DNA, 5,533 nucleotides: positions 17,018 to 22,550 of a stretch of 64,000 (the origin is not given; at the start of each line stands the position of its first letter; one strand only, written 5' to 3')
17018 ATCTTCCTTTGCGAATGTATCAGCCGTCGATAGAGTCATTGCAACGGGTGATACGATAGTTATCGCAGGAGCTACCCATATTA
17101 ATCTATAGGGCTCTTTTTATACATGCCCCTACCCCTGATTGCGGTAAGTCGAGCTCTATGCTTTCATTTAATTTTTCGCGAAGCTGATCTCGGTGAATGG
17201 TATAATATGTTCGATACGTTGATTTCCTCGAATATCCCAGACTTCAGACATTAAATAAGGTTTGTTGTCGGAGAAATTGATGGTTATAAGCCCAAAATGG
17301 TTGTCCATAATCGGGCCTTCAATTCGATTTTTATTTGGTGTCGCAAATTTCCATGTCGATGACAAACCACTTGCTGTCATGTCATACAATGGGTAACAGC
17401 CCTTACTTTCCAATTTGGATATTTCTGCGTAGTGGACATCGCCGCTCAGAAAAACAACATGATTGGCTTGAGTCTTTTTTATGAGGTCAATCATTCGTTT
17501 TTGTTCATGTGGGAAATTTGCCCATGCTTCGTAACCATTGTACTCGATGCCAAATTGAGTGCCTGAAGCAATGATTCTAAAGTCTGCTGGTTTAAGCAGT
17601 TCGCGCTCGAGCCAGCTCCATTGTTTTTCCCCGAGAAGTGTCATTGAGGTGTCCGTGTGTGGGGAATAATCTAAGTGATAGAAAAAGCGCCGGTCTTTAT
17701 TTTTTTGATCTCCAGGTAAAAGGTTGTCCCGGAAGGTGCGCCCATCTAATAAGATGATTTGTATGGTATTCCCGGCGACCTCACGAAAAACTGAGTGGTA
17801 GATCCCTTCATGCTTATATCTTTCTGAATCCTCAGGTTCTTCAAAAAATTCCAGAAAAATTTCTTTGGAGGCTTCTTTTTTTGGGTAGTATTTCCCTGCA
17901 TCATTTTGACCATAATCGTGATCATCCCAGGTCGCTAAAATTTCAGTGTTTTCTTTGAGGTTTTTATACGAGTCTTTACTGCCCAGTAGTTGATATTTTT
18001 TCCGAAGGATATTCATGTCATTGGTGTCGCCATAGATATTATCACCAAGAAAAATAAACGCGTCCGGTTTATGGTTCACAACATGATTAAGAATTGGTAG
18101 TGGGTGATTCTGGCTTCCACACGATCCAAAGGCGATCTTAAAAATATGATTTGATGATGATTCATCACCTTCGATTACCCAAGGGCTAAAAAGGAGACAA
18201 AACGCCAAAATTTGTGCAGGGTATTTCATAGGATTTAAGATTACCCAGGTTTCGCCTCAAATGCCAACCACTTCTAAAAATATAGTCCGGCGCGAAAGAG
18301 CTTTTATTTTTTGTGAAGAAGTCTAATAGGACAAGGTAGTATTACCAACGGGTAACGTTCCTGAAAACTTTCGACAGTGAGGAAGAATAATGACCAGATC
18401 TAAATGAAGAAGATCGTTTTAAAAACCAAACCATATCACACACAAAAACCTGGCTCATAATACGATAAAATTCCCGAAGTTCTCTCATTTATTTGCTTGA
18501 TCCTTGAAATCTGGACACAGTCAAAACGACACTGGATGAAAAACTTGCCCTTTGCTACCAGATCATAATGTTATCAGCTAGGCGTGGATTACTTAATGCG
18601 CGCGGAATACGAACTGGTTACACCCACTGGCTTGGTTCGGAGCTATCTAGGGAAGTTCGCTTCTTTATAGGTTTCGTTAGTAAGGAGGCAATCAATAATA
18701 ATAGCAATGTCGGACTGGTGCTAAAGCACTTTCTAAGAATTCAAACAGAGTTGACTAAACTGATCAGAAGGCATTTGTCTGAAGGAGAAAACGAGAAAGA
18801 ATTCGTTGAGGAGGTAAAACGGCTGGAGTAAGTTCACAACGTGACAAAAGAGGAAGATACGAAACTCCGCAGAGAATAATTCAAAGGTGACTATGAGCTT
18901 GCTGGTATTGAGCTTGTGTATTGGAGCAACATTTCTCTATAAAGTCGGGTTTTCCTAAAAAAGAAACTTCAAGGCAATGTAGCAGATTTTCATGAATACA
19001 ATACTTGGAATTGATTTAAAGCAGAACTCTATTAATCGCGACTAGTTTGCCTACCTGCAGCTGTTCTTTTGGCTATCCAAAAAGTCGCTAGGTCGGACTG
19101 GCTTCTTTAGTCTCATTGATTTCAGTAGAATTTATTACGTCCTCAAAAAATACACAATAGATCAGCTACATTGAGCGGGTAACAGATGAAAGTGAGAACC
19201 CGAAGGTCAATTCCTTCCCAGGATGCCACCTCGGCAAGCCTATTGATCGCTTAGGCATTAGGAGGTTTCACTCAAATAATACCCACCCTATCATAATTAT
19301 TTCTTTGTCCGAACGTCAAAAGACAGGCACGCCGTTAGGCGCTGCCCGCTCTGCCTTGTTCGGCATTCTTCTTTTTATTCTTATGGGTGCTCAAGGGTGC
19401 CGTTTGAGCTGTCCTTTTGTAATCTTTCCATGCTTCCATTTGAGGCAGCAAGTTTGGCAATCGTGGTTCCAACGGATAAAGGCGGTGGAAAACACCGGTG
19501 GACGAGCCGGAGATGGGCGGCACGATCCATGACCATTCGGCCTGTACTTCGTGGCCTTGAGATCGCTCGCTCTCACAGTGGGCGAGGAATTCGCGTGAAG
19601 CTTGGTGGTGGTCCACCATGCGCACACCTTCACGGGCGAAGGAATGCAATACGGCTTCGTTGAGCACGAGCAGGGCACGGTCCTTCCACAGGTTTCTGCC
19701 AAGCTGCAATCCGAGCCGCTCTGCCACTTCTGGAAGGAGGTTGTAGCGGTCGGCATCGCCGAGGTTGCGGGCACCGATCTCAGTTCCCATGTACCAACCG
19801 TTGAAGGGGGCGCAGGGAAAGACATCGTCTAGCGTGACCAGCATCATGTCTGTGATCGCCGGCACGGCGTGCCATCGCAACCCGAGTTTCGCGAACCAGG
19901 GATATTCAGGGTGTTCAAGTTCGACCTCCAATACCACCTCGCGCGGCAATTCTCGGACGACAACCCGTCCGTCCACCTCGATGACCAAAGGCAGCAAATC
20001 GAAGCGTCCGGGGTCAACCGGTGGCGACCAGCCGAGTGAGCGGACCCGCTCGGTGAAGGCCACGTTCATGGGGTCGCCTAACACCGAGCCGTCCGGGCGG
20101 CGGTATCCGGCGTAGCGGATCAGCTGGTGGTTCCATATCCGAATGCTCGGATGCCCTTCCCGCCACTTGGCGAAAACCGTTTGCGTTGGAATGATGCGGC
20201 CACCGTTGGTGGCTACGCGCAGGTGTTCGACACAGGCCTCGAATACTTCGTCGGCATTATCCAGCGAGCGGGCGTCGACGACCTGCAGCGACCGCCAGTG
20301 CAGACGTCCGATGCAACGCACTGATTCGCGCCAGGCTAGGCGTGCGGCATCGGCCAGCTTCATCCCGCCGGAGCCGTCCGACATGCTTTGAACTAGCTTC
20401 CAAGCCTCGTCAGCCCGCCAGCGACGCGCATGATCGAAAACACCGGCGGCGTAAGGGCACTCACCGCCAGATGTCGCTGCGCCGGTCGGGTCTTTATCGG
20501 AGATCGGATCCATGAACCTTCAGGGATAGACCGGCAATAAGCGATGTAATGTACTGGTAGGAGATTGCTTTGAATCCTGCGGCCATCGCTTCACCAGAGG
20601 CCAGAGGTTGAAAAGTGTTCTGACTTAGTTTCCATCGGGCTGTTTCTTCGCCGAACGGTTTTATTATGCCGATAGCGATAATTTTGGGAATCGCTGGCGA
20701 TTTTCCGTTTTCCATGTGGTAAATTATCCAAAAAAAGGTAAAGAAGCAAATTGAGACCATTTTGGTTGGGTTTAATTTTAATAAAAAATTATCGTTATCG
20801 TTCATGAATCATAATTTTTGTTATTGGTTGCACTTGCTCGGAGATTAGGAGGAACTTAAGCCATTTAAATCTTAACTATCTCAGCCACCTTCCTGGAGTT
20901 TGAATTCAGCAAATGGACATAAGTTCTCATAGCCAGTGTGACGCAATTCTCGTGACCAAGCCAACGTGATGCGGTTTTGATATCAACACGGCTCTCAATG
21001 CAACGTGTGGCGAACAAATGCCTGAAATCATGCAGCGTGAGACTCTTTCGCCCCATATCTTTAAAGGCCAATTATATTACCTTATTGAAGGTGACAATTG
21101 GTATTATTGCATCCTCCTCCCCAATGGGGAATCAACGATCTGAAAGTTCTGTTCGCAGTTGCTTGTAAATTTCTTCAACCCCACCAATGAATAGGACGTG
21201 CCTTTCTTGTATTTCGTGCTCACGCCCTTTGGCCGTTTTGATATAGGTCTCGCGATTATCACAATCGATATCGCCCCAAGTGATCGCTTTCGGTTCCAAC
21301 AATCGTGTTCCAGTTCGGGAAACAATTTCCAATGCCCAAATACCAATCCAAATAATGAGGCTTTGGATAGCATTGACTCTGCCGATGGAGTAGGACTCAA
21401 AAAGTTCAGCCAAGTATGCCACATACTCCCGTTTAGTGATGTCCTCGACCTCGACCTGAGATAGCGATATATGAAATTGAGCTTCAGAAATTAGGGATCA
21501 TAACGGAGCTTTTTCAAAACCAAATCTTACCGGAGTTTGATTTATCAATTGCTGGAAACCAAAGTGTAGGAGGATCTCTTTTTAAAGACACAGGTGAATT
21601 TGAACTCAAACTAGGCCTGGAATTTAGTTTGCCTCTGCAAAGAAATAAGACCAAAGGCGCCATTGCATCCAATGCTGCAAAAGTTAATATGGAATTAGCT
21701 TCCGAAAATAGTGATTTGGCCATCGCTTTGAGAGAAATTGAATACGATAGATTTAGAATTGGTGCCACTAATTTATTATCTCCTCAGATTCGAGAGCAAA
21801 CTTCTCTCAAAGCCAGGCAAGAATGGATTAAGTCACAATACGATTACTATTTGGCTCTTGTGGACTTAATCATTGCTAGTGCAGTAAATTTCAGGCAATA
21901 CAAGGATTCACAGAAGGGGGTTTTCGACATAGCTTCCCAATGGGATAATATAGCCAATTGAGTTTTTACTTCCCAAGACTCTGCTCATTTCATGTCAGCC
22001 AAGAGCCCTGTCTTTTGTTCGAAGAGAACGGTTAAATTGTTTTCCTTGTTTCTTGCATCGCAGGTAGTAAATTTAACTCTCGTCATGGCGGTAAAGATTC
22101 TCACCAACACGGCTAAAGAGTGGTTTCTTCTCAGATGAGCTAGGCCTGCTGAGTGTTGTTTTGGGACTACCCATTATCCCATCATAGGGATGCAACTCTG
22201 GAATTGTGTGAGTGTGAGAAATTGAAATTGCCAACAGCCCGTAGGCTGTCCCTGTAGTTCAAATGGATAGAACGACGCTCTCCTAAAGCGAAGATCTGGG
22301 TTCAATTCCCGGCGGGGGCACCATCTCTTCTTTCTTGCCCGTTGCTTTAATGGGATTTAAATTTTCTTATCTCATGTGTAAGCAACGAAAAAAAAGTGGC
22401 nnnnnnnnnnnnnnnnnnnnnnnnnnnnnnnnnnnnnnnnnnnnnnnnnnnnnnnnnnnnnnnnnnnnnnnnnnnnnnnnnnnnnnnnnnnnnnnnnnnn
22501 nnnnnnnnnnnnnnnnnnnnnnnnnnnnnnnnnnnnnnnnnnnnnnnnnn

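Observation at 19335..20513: Intact nitric-oxide synthase oxygenase gene on a sharply GC-rich patch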

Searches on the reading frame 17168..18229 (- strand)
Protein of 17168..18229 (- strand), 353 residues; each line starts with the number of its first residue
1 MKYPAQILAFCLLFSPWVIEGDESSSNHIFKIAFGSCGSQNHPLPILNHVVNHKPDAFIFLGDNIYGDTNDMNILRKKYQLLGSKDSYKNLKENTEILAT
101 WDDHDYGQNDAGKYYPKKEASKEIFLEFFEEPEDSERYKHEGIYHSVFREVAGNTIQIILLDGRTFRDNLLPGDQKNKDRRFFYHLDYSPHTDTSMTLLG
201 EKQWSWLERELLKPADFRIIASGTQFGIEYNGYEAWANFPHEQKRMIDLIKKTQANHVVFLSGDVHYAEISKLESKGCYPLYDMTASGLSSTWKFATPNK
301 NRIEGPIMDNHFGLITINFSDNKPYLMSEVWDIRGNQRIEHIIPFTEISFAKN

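Call 4: search_protein_families(library=pfam, proteins=[window:17168-18229:-], max_evalue=0.01)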
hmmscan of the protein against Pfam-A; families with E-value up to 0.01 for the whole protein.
window:17168-18229:- (353 aa): 1 family
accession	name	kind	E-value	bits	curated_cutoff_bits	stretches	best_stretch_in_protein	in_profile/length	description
PF09423.15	PhoD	-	1.3e-23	84.1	27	1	44-297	14-288/343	PhoD-like phosphatase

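Call 35: find_encoding_contigs(protein=window:17168-18229:-, flank=8000, max_places=10)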
Protein window:17168-18229:- (353 aa): 19 contigs read that carry it; 10 places shown.
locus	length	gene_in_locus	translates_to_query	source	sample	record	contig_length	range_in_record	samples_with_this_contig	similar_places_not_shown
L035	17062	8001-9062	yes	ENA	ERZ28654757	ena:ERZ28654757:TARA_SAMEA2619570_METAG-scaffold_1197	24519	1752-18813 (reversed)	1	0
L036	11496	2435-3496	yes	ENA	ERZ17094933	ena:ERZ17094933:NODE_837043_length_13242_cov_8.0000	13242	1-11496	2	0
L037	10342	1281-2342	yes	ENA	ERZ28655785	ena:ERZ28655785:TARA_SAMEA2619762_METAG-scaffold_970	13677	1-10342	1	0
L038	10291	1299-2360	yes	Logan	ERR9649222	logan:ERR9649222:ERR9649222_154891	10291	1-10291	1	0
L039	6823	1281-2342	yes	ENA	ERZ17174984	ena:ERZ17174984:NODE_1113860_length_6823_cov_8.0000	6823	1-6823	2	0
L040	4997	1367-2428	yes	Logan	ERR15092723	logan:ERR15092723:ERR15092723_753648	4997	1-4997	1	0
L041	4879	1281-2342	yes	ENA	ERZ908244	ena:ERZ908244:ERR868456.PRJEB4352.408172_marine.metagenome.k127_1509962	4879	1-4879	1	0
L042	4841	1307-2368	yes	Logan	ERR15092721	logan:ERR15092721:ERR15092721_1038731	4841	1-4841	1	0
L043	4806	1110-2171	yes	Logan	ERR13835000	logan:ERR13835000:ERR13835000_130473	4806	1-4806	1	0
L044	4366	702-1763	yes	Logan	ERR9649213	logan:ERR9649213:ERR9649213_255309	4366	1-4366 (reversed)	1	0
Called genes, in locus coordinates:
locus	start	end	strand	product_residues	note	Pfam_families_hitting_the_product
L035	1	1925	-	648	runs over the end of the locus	PF07593:UnbV_ASPIC, PF00578:AhpC-TSA, PF13428:TPR_14 (faint), PF07719:TPR_2 (faint), PF14559:TPR_19 (weak)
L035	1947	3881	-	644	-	PF01839:FG-GAP (faint), PF13517:FG-GAP_3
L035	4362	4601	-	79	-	-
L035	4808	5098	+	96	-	-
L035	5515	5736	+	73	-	-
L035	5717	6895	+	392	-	PF02898:NO_synthase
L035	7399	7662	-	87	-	-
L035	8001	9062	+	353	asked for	PF09423:PhoD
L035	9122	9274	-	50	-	-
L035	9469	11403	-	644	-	PF01757:Acyl_transf_3, PF19040:SGNH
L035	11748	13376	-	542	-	PF02469:Fasciclin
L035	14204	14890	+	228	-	PF04298:Zn_peptidase_2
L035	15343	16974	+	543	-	PF03629:SASA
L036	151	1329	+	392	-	PF02898:NO_synthase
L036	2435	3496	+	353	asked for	PF09423:PhoD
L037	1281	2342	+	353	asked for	PF09423:PhoD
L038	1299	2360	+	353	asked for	PF09423:PhoD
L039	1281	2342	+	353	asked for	PF09423:PhoD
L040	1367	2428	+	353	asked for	PF09423:PhoD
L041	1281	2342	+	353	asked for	PF09423:PhoD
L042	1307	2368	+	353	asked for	PF09423:PhoD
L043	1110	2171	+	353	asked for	PF09423:PhoD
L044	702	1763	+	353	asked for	PF09423:PhoD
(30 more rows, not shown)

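Call 61: find_homologous_proteins(query=window:17168-18229:-, max_evalue=1e-40)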
Query window:17168-18229:- (353 aa): 6065 proteins with E <= 1e-40 among 7299 candidates; the best 120 are listed.
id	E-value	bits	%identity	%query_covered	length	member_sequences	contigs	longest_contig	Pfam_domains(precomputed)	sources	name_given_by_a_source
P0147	2.8e-245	831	100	100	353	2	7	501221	PF09423.16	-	-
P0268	4.6e-204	696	82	100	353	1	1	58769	PF09423.16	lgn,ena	-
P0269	7.4e-189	646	77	98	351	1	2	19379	PF09423.16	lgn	-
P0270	1.6e-173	595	71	100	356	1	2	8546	PF09423.16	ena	-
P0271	1.2e-172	592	73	93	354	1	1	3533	PF09423.16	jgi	jgi:alkaline phosphatase D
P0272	1.6e-172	592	69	100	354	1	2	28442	PF09423.16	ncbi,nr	ncbi:alkaline phosphatase family protein [Opitutaceae bacterium]|nr:alkaline phosphatase family prot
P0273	5.3e-172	590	73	93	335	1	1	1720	PF09423.16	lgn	-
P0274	6.2e-172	590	71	98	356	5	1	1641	PF09423.16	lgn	-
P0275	4.2e-171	587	70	100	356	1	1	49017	PF09423.16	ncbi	ncbi:MAG: hypothetical protein SynsKO_33460 [Synoicihabitans sp.]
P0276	4.9e-171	587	71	100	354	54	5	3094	PF09423.16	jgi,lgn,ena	-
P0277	1.3e-170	586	70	100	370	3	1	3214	PF09423.16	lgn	-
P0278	2.2e-170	585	70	100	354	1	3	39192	PF09423.16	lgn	-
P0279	3.1e-170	584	70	99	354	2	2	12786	PF09423.16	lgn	-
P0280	9.6e-170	583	71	94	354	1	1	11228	PF09423.16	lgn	-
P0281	2.1e-169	582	70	100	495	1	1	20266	PF09423.16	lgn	-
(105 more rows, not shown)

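Call 62: find_encoding_contigs(protein=P0268, flank=10000, max_places=2)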
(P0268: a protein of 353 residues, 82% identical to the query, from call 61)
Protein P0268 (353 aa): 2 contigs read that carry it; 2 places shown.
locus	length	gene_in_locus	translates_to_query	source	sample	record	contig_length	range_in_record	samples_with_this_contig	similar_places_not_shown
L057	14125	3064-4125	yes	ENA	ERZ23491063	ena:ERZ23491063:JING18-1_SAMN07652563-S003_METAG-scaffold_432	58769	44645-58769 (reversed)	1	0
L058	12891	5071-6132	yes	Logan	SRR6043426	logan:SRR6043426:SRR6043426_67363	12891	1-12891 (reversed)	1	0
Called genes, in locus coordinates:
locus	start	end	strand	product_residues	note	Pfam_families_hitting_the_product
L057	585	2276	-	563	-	PF08757:CotH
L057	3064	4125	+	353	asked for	PF09423:PhoD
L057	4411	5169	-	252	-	-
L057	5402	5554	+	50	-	-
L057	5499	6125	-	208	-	-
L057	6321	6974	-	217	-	PF00149:Metallophos (weak)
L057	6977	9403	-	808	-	PF00270:DEAD, PF04851:ResIII, PF00271:Helicase_C, PF19306:WHD_Lhr, PF08494:DEAD_assoc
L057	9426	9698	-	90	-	PF10985:DUF2805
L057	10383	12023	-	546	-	PF19850:DUF6325 (faint), PF02469:Fasciclin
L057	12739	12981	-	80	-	-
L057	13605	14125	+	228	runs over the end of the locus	PF04298:Zn_peptidase_2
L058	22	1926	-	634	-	PF01839:FG-GAP (faint), PF13517:FG-GAP_3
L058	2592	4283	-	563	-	PF08757:CotH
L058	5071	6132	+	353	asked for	PF09423:PhoD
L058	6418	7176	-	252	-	-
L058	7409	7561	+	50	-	-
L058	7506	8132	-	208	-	-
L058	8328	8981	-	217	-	PF00149:Metallophos (weak)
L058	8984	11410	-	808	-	PF00270:DEAD, PF04851:ResIII, PF00271:Helicase_C, PF19306:WHD_Lhr, PF08494:DEAD_assoc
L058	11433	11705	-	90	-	PF10985:DUF2805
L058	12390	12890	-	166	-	?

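Call 63: find_encoding_contigs(protein=P0269, flank=10000, max_places=2)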
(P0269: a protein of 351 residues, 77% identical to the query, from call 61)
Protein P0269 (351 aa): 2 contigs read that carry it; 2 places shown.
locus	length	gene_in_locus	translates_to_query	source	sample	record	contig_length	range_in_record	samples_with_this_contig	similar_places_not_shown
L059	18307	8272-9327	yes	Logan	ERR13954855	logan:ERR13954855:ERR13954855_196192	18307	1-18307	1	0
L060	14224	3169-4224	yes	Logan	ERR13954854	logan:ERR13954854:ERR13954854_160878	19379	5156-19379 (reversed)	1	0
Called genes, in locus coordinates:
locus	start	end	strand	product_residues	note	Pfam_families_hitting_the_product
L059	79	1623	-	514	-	PF02028:BCCT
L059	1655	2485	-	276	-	PF02353:CMAS, PF05891:Methyltransf_PK (weak), PF01209:Ubie_methyltran, PF13489:Methyltransf_23, PF08241:Methyltransf_11, PF08242:Methyltransf_12, PF13649:Methyltransf_25, PF13847:Methyltransf_31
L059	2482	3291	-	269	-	PF01209:Ubie_methyltran (weak), PF13489:Methyltransf_23 (weak), PF13847:Methyltransf_31, PF08241:Methyltransf_11, PF08242:Methyltransf_12, PF13649:Methyltransf_25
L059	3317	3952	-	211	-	PF22381:Staph_reg_Sar_Rot, PF01047:MarR, PF12802:MarR_2 (weak), PF13463:HTH_27 (weak)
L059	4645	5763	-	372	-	-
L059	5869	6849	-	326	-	PF06283:ThuA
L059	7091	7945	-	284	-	PF03009:GDPD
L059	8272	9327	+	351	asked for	PF09423:PhoD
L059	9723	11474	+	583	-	PF01738:DLH (faint), PF02129:Peptidase_S15, PF20434:BD-FAE (weak), PF00561:Abhydrolase_1, PF12697:Abhydrolase_6 (weak), PF00326:Peptidase_S9 (weak), PF12146:Hydrolase_4, PF08840:BAAT_C (weak)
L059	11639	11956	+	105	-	PF00875:DNA_photolyase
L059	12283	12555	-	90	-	PF10985:DUF2805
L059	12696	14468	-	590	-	PF00884:Sulfatase, PF16347:SGSH_C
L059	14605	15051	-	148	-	PF16798:DUF5069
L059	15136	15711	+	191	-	-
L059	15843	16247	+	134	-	-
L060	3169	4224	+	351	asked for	PF09423:PhoD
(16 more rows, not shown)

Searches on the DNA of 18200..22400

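Call 47: search_rna_families(source=window, start=18200, end=22400, threshold=evalue, max_evalue=1)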
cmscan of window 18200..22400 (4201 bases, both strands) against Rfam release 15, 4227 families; matches with E-value up to 1: 2.
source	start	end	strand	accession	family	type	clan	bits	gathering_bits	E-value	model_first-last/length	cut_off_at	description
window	22248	22320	+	RF00005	tRNA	Gene; tRNA;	CL00001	57.5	29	5.7e-11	1-71/71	no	tRNA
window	18763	18888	-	RF01956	NEAT1_2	Gene; lncRNA;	-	21.9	60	0.18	1-116/116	no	Nuclear enriched abundant transcript 1 conserved region 2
